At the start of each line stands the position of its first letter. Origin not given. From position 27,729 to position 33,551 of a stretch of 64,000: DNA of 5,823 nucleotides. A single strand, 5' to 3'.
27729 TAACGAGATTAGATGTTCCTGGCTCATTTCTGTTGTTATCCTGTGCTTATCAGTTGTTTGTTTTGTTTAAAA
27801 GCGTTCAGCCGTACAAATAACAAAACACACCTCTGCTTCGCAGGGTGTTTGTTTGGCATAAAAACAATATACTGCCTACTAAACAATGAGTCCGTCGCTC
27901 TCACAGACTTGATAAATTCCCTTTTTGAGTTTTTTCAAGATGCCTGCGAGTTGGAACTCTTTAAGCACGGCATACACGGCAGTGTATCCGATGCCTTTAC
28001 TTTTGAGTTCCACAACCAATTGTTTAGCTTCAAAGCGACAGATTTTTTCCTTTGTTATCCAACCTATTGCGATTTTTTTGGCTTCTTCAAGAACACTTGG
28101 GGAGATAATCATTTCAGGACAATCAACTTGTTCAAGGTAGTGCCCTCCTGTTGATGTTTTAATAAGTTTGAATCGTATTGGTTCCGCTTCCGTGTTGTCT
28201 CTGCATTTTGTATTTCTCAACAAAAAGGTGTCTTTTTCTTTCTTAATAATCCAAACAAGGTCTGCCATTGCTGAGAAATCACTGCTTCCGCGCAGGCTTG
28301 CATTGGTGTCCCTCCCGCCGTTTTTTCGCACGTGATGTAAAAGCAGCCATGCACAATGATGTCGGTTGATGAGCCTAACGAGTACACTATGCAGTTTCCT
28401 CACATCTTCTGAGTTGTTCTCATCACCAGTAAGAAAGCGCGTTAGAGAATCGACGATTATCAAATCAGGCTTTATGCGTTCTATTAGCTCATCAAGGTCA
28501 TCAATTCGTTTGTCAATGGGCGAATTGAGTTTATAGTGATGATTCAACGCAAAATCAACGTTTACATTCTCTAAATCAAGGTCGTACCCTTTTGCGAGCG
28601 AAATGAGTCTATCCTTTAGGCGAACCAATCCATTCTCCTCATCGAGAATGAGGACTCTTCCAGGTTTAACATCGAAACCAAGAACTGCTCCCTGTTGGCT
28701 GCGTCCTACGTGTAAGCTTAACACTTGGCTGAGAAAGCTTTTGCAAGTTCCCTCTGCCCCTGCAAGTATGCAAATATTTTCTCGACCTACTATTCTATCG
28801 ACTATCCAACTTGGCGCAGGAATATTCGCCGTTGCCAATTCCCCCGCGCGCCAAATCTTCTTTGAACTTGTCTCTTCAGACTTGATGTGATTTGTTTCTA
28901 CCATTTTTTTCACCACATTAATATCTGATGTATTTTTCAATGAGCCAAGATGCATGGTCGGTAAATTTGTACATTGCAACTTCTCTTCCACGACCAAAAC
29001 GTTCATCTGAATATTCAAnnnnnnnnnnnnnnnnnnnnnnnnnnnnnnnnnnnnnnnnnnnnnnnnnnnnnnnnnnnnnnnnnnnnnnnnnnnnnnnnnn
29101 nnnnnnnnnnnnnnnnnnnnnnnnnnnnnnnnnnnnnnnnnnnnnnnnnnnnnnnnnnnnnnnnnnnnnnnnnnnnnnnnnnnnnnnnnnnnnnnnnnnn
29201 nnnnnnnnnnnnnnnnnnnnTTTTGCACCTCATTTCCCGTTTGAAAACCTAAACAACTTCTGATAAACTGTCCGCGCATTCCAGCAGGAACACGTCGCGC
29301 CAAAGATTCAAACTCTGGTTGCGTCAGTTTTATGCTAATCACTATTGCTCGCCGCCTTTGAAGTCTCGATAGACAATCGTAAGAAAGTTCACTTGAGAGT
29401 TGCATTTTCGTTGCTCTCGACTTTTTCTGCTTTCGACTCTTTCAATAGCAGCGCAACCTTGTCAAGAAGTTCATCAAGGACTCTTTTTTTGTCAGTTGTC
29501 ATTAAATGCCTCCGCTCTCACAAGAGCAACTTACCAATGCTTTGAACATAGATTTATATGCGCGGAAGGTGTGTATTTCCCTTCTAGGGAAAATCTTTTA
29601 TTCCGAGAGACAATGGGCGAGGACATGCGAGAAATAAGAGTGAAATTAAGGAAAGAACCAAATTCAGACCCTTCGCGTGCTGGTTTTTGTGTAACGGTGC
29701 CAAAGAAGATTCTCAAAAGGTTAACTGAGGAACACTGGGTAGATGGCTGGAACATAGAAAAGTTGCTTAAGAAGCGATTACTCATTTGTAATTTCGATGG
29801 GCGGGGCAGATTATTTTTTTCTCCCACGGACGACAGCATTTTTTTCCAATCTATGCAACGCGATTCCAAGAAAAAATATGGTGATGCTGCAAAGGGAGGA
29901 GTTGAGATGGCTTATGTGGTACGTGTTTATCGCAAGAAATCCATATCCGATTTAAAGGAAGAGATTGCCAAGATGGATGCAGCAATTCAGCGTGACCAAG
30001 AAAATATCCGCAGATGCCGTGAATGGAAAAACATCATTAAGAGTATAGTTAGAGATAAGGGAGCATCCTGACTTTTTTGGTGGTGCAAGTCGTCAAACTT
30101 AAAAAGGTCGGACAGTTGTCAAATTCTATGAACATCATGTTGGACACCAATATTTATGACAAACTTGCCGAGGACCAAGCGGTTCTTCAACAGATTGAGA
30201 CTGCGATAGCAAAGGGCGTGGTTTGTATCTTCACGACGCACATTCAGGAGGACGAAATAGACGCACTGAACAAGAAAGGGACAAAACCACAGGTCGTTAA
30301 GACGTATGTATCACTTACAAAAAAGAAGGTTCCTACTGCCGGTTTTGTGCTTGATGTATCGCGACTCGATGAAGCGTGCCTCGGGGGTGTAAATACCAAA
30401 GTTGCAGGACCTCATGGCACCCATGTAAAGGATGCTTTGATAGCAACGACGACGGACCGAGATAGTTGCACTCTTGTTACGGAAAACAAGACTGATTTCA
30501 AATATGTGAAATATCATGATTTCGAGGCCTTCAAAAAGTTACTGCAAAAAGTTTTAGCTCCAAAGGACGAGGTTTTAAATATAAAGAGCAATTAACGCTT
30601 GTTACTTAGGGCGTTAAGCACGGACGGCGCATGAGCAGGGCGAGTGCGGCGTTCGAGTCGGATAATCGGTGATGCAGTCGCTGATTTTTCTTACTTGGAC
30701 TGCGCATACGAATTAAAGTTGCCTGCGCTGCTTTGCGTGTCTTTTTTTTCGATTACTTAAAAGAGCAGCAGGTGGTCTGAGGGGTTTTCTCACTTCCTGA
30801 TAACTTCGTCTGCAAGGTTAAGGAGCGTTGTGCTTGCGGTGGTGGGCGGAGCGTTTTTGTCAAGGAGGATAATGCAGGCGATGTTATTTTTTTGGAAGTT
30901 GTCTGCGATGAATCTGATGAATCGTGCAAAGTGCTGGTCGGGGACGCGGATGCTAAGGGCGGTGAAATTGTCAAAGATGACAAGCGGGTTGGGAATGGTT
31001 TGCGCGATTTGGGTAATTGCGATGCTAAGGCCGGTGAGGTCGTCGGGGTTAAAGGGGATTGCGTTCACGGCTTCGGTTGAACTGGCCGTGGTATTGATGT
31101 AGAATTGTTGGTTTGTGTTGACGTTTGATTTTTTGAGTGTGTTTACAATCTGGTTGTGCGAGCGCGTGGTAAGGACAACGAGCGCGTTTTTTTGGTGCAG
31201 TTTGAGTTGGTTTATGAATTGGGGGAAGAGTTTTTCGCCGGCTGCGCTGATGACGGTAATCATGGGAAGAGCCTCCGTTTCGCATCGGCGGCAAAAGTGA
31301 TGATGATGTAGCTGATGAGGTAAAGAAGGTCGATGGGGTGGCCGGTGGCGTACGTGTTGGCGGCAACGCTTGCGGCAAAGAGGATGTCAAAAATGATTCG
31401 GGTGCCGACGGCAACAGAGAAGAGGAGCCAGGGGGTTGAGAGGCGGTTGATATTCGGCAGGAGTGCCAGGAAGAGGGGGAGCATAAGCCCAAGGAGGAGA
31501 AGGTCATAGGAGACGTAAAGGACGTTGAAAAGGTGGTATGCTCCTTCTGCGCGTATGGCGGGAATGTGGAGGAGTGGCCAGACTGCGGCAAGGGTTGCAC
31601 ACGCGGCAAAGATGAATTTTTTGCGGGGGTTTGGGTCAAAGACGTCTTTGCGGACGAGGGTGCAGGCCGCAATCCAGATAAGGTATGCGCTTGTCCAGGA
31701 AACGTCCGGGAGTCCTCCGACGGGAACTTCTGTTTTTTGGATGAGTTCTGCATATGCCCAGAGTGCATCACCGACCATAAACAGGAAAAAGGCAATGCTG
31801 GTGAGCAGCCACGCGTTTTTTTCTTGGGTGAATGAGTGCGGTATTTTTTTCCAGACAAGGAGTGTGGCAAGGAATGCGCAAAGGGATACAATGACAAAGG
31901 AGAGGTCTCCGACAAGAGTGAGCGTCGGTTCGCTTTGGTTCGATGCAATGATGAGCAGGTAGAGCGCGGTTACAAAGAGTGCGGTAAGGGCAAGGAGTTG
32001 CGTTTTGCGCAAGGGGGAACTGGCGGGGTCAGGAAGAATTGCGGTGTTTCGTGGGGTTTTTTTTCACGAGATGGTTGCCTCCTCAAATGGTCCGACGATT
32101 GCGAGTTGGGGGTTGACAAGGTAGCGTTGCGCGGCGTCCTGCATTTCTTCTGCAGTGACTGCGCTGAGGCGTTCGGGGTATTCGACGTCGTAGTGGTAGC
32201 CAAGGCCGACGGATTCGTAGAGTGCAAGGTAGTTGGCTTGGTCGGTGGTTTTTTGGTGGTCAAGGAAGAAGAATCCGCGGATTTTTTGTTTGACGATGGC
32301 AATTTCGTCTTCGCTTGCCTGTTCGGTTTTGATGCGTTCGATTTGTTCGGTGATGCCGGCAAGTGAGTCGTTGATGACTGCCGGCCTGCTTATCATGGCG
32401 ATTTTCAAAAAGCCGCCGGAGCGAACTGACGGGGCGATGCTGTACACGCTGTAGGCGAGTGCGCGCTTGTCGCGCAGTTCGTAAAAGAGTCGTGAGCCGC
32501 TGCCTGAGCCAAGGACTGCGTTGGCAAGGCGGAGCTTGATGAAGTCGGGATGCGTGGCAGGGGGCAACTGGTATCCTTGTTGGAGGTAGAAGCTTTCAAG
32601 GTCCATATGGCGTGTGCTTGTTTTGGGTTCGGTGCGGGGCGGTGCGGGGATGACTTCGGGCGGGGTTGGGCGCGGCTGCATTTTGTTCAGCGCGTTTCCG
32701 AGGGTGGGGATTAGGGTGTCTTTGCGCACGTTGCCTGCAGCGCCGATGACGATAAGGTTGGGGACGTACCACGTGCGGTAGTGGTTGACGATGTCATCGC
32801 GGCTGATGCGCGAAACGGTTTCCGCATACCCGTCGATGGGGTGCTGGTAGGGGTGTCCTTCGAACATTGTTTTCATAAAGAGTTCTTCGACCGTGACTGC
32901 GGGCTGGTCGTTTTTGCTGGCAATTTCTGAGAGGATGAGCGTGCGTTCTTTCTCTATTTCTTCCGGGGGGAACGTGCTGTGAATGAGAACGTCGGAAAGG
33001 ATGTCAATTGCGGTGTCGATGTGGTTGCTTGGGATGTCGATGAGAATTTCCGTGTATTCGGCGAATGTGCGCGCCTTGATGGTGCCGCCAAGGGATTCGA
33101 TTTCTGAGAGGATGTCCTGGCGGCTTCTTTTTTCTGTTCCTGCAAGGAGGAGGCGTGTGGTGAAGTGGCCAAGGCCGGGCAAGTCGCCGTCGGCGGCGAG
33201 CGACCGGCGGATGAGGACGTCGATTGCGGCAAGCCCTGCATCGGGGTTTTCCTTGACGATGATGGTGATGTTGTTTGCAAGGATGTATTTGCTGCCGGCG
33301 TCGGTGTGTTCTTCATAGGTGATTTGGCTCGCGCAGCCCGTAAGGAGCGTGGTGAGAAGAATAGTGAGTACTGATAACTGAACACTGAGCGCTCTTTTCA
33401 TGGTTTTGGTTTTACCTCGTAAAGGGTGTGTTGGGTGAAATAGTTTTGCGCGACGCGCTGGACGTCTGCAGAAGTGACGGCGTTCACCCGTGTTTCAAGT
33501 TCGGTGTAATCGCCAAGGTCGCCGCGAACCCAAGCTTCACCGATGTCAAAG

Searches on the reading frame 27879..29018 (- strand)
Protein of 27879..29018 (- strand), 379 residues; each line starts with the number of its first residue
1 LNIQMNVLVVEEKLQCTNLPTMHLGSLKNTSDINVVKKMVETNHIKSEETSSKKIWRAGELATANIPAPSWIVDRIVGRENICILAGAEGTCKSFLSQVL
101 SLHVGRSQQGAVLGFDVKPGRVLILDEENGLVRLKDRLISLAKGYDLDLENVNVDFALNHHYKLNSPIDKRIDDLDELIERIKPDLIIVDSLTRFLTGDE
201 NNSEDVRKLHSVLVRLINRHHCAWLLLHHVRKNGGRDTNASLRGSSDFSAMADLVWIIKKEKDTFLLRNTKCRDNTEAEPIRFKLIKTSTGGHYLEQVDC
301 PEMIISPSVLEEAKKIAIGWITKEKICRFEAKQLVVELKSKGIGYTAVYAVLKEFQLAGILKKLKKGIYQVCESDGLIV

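Call 45: search_protein_families(library=pfam, proteins=[window:27879-29018:-], max_evalue=0.0001)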
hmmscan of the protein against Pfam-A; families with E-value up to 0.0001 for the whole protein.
window:27879-29018:- (379 aa): 1 family
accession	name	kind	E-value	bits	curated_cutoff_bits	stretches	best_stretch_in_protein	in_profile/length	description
PF13481.12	AAA_25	-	1.4e-30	106.8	27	1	56-234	10-194/195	AAA domain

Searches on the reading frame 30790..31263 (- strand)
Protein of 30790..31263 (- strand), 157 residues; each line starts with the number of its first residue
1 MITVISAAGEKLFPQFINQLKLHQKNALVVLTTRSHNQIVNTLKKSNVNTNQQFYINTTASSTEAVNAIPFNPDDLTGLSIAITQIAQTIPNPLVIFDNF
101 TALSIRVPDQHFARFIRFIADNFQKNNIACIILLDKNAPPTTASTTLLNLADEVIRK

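Call 10: search_protein_families(library=pfam, proteins=[window:30790-31263:-], max_evalue=0.01)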
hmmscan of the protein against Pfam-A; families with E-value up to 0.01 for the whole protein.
window:30790-31263:- (157 aa): 2 families
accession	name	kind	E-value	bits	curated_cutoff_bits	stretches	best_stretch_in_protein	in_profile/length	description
PF05763.18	DUF835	-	1.1e-06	28.9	33.1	1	21-138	14-123/136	Protein of unknown function (DUF835)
PF24336.1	DUF7504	-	2.8e-05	25.1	27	1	26-155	31-177/179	Family of unknown function (DUF7504)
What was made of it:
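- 30790..31263 (-): iKaiC-C: third, distant P-loop-less paralog (DUF835-like), not next to a receiver. DUF835 1.1e-6 and DUF7504 2.8e-5, both below cut-off (call 10).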

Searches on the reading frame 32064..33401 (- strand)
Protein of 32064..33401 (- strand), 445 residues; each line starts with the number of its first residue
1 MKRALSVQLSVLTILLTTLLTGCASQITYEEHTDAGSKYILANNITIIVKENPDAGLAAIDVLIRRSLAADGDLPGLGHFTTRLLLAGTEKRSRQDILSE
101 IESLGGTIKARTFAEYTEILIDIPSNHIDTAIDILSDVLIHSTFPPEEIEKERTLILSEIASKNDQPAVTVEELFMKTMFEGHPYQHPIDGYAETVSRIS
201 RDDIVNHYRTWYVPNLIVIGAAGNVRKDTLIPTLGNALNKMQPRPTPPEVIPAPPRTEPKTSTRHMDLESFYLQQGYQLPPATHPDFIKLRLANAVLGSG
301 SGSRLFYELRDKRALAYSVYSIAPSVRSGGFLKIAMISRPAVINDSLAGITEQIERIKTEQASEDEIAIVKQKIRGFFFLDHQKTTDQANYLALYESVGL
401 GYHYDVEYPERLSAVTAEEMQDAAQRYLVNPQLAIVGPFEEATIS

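Call 10: search_protein_families(library=pfam, proteins=[window:32064-33401:-], max_evalue=0.01)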
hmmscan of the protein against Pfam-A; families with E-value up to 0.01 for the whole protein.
window:32064-33401:- (445 aa): 2 families
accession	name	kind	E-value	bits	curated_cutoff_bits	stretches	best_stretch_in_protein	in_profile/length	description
PF05193.26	Peptidase_M16_C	-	6e-29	101.6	23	1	199-373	2-180/181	Peptidase M16 inactive domain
PF00675.25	Peptidase_M16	-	2.1e-23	83.3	22.3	1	48-189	3-145/149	Insulinase (Peptidase family M16)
